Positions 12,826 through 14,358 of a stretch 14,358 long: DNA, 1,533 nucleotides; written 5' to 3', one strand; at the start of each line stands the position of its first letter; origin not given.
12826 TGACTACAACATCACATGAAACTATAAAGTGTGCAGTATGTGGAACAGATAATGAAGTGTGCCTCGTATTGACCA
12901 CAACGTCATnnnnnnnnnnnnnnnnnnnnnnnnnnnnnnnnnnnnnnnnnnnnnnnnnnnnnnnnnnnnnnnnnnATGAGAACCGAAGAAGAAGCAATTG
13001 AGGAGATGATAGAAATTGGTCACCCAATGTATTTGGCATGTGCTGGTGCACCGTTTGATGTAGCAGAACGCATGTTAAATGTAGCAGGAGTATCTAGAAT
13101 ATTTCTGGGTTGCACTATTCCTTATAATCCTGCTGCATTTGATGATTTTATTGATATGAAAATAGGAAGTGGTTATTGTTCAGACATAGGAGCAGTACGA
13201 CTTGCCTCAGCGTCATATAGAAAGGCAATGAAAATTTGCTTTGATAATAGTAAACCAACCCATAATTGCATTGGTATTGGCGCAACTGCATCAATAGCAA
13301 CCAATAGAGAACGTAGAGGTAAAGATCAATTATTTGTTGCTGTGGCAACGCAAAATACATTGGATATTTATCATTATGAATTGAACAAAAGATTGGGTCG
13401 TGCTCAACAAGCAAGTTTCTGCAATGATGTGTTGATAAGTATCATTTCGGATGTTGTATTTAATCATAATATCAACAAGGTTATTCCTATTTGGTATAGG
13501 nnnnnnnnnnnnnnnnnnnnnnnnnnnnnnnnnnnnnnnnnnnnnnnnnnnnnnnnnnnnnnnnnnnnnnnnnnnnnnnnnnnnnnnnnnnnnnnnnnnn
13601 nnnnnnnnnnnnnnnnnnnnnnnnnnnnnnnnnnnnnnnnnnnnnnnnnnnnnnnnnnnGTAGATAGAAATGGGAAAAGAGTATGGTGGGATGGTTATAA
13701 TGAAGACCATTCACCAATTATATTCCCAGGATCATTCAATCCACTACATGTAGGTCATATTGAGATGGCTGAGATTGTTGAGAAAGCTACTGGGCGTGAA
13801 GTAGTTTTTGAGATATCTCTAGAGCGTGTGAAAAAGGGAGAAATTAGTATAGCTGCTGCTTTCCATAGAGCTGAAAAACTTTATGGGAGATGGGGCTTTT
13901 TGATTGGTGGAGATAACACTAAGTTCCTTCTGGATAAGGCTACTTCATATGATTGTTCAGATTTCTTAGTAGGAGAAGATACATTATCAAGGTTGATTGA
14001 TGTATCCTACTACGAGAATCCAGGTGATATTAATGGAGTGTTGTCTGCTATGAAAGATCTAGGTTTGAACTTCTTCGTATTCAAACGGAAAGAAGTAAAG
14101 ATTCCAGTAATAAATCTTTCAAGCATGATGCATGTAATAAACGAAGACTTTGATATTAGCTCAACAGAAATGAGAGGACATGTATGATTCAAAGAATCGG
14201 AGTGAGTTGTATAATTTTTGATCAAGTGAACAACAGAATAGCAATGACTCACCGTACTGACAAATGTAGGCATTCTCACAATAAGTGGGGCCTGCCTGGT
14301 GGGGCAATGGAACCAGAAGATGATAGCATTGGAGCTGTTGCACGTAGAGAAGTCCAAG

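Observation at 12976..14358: CinA-like-NMNAT fusion followed by a translationally coupled Nudix hydrolase: candidate NAD+ salvage and counter-defence cassette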

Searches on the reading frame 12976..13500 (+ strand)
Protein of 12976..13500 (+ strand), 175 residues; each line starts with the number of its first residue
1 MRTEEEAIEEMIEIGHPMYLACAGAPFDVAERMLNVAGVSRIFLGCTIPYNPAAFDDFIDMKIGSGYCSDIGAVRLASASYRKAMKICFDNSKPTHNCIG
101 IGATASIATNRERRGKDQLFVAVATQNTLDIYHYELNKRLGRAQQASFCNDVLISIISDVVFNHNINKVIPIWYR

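Call 22: search_solved_structures(query=A2, max_evalue=10, show_alignments=3)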
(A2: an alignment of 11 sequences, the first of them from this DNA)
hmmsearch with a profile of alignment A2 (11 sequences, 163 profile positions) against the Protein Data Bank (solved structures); distinct sequences matched with E-value up to 10: 8.
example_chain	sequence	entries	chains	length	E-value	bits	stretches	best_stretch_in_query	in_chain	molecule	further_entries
4cta_A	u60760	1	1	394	2.7e-06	30.7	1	31-80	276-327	CINA-LIKE PROTEIN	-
4ct8_A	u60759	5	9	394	2.7e-06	30.7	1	31-80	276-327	CINA-LIKE PROTEIN | CINA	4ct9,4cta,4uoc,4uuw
4uux_A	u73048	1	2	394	2.7e-06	30.7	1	31-80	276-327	CINA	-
2a9s_A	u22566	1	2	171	0.0013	22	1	22-86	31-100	competence/damage-inducible protein CinA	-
7jvb_C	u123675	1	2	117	0.45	13.8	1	16-74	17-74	Nanobody Nb20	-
5l21_B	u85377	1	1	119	1.2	12.4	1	30-78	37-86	VHH-C2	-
7qq8_BBB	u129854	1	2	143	1.2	12.3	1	21-70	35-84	Beta-aspartyl-peptidase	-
2ywb_A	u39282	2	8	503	1.8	11.8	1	104-135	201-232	GMP synthase [glutamine-hydrolyzing]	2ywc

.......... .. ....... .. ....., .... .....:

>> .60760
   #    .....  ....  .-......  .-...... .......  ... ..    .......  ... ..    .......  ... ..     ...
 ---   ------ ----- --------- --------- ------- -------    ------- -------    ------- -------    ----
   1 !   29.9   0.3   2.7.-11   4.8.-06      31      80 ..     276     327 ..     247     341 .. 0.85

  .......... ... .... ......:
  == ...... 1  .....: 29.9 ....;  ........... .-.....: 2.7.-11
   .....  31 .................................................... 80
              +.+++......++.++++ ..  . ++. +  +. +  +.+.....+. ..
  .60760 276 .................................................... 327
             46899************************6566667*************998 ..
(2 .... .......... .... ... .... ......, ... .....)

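Call 23: search_protein_families(library=pfam, alignment_id=A2, max_evalue=10)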
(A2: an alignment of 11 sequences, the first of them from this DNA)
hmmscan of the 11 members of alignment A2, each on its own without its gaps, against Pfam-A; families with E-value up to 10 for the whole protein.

A. member 1, seq(169 aa): 0 families

B. families by the number of members that match (of 11 scanned): 2 families
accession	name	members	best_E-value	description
PF02464.23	CinA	10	7.1e-07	Competence-damaged protein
PF12432.14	INTS1_RP2B-bd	1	0.24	Integrator complex subunit 1, RP2B-binding domain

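Call 48: search_solved_structures(query=A3, max_evalue=0.01, show_alignments=5)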
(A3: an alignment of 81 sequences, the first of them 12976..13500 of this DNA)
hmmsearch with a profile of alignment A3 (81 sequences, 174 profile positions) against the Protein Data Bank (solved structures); distinct sequences matched with E-value up to 0.01: 4.
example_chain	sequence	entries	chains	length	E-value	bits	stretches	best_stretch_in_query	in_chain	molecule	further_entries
4cta_A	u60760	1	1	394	6.3e-05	25.9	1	30-80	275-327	CINA-LIKE PROTEIN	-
4ct8_A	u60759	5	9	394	6.4e-05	25.9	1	30-80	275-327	CINA-LIKE PROTEIN | CINA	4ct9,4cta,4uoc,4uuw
4uux_A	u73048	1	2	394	6.4e-05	25.9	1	30-80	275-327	CINA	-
2a9s_A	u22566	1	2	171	0.00039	23.4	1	22-87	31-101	competence/damage-inducible protein CinA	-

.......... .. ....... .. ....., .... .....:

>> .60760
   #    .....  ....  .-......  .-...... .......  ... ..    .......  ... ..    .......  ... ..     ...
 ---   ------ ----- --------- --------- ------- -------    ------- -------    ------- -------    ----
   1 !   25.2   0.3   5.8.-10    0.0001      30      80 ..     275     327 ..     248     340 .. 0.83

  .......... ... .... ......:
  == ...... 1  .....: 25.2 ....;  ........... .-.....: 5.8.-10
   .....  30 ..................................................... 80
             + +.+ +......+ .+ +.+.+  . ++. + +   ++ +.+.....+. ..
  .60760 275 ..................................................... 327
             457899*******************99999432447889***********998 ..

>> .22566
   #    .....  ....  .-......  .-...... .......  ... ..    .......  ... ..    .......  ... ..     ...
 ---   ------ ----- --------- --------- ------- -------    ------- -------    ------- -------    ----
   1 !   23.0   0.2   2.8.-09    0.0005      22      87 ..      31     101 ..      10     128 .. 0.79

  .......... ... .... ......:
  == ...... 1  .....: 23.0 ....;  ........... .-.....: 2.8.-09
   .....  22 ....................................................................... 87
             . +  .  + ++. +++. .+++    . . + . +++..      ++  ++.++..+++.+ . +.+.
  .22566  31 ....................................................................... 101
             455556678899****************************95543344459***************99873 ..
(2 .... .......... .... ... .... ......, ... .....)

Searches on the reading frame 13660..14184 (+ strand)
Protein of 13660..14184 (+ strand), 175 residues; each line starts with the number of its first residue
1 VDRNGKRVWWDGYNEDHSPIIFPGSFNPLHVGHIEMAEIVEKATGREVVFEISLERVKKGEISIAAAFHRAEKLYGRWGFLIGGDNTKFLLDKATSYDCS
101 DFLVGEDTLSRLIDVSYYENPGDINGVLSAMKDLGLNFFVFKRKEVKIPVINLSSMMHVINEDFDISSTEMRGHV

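Call 56: search_solved_structures(query=A4, max_evalue=0.01, show_alignments=2)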
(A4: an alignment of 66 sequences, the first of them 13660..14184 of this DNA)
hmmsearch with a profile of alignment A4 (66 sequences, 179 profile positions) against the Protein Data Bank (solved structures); distinct sequences matched with E-value up to 0.01: 36.
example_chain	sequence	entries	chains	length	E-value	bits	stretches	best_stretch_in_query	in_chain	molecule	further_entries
1kam_A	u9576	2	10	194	1.1e-08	38.2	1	10-70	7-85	NICOTINATE-NUCLEOTIDE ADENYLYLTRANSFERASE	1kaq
8aih_A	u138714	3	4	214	3.7e-08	36.4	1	7-69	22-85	Probable nicotinate-nucleotide adenylyltransferase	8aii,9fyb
2h29_A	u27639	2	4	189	2.8e-07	33.6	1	11-176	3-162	Probable nicotinate-nucleotide adenylyltransferase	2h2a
1kku_A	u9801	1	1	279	4.3e-07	32.9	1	79-176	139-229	NICOTINAMIDE MONONUCLEOTIDE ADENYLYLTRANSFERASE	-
2qtm_A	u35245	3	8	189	1.4e-06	31.2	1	14-109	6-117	Nicotinate (Nicotinamide) nucleotide adenylyltransferase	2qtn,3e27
3hfj_A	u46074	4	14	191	2.4e-06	30.5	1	14-109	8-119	Nicotinate (Nicotinamide) nucleotide adenylyltransferase | nicotinate-nucleotide adenylyltransferase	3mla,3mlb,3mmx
2qtr_A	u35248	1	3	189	2.7e-06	30.4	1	14-109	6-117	Probable nicotinate-nucleotide adenylyltransferase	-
3dv2_A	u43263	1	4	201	3.3e-06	30.1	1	14-109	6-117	Nicotinate (Nicotinamide) nucleotide adenylyltransferase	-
1gzu_A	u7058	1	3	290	3.7e-06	29.9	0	79-176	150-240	NICOTINAMIDE MONONUCLEOTIDE ADENYLYL TRANSFERASE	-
1kqn_A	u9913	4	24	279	4.6e-06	29.6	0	79-176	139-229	NICOTINAMIDE MONONUCLEOTIDE ADENYLYL TRANSFERASE | Nicotinamide/nicotinic acid mononucleotide adenylyltransferase 1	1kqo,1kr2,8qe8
5jbn_A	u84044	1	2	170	2.9e-05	27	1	9-67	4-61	Phosphopantetheine adenylyltransferase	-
1b6t_A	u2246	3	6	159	4.1e-05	26.5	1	10-67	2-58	PROTEIN (PHOSPHOPANTETHEINE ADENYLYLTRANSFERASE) | PHOSPHOPANTETHEINE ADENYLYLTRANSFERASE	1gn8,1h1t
6cck_A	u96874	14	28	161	4.3e-05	26.4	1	10-67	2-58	Phosphopantetheine adenylyltransferase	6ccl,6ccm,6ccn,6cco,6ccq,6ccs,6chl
6b7a_A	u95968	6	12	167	4.6e-05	26.4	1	10-67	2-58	Phosphopantetheine adenylyltransferase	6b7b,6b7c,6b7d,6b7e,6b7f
1qjc_A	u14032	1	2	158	5.3e-05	26.1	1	11-67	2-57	PHOSPHOPANTETHEINE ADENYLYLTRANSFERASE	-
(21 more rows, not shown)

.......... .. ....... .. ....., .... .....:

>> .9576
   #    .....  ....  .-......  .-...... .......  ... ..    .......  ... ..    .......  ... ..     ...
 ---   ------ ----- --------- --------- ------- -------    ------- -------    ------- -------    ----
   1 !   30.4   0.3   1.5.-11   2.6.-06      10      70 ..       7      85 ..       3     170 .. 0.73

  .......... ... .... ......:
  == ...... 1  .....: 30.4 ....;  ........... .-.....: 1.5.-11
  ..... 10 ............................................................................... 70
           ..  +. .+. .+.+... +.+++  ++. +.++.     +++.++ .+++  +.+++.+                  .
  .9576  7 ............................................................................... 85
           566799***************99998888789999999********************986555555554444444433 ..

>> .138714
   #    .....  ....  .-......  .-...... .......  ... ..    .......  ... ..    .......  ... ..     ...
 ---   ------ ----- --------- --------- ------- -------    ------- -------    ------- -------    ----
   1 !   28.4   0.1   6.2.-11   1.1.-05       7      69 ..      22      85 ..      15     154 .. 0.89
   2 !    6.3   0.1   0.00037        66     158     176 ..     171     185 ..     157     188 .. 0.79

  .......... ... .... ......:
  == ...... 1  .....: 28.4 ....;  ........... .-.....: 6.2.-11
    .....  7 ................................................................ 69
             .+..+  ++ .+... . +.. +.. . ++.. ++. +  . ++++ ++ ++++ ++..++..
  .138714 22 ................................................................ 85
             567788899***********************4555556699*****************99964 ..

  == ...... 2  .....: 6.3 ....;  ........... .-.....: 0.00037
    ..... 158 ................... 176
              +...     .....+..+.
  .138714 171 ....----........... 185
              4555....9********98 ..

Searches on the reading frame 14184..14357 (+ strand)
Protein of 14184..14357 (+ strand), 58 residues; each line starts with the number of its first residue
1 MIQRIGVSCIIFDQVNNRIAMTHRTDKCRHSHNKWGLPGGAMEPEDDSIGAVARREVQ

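Call 6: search_protein_families(library=pfam, proteins=[window:14184-14357:+], max_evalue=1)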
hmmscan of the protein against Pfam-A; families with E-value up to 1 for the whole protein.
window:14184-14357:+ (58 aa): 2 families
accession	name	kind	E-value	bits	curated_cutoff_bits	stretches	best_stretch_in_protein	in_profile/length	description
PF00293.34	NUDIX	-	1.9e-08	34.8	21.1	1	4-58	3-53/134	NUDIX domain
PF14815.12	NUDIX_4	-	0.17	12.1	35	1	10-55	4-47/113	NUDIX domain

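Call 7: search_protein_families(library=ncbifam, proteins=[window:14184-14357:+], max_evalue=1)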
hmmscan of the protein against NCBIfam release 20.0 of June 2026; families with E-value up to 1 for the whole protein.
window:14184-14357:+ (58 aa): 6 families
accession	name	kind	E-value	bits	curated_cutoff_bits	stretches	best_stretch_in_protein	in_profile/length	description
NF006530.0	PRK08999.1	equivalog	0.00018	20.7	245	1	3-54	4-54/315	Nudix family hydrolase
NF007980.0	PRK10707.1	equivalog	0.0004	20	134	1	11-58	38-85/192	CoA pyrophosphatase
TIGR00586.1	mutt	equivalog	0.0019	18.2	97.9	1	4-57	6-55/129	8-oxo-dGTP diphosphatase MutT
NF008044.0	PRK10776.1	equivalog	0.004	17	148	1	8-54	7-52/130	8-oxo-dGTP diphosphatase MutT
NF001938.0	PRK00714.1-5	equivalog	0.0099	15.2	116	1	4-54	13-66/172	RNA pyrophosphohydrolase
NF003785.0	PRK05379.1-1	equivalog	0.21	10.7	418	1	14-54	211-249/347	bifunctional nicotinamide-nucleotide adenylyltransferase/Nudix hydroxylase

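Call 8: search_protein_families(library=phrogs, proteins=[window:14184-14357:+], max_evalue=1)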
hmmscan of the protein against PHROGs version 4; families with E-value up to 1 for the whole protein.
window:14184-14357:+ (58 aa): 3 families
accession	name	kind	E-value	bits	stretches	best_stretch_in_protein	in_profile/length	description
phrog_1198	-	other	7.1e-07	30.2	1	6-57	40-87/253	MutT/NUDIX hydrolase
phrog_1185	-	other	7.9e-05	23.2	1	7-58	150-203/301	nudix hydrolase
phrog_19657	-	other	0.013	16.4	1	3-56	21-81/176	nudix hydrolase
